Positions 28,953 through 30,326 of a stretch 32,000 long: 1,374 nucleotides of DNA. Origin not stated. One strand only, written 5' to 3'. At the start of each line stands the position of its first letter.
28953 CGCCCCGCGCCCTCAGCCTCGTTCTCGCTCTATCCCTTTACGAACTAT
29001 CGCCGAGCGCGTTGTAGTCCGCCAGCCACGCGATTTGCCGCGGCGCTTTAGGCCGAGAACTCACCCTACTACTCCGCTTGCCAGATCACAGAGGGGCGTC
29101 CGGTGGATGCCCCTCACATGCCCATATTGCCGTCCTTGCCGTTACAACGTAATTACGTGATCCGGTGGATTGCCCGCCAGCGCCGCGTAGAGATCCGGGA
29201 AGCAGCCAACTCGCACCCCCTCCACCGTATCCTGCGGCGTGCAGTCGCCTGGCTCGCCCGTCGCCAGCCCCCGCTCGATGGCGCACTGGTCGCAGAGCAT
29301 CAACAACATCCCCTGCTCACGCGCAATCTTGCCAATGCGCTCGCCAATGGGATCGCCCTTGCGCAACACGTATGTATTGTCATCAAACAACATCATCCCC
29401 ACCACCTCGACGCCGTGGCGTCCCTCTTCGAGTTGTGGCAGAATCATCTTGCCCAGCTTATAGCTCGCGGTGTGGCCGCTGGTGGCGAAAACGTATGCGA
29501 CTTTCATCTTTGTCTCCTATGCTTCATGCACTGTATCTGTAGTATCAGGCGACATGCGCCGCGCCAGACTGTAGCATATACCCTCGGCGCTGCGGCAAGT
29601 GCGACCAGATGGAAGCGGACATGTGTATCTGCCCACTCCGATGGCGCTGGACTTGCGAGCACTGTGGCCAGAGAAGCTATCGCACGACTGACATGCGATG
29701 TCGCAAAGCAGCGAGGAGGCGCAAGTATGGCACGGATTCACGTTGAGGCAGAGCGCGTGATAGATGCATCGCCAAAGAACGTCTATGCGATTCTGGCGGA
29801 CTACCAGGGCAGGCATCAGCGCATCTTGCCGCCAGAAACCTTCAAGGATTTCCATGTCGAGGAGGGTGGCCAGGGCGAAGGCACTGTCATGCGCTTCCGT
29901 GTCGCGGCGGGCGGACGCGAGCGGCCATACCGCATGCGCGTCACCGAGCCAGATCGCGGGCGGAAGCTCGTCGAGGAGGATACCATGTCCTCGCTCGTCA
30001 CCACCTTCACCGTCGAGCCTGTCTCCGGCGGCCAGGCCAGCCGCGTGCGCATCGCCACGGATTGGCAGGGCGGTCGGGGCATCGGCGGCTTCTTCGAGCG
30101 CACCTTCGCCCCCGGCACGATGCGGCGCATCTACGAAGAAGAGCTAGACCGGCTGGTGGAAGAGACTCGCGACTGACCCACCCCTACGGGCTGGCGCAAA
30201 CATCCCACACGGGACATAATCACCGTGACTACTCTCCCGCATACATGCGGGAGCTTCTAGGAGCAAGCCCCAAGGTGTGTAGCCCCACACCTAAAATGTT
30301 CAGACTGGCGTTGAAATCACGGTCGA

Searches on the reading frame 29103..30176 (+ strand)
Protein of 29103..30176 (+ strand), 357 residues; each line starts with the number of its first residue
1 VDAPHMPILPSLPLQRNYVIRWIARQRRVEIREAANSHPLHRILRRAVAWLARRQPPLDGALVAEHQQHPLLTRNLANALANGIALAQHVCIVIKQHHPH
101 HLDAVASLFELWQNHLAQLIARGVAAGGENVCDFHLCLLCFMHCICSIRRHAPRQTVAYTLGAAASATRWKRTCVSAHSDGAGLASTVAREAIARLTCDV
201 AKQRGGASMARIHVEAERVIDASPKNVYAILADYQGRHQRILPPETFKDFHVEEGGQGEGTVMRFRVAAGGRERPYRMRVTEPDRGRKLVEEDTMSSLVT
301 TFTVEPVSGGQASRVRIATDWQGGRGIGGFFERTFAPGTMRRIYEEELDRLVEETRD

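Call 76: search_protein_families(library=pfam, proteins=[window:29103-30176:+], max_evalue=0.001)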
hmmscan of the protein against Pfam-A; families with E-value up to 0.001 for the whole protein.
window:29103-30176:+ (357 aa): 1 family
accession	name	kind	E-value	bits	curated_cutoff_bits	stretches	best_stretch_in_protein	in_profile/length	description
PF10604.15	Polyketide_cyc2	-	4.2e-17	63.2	27.4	1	211-353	1-139/142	Polyketide cyclase / dehydrase and lipid transport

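Call 115: search_protein_families(library=phrogs, proteins=[window:29103-30176:+], max_evalue=0.001)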
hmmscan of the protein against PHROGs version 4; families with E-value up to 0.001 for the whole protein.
window:29103-30176:+ (357 aa): 0 families
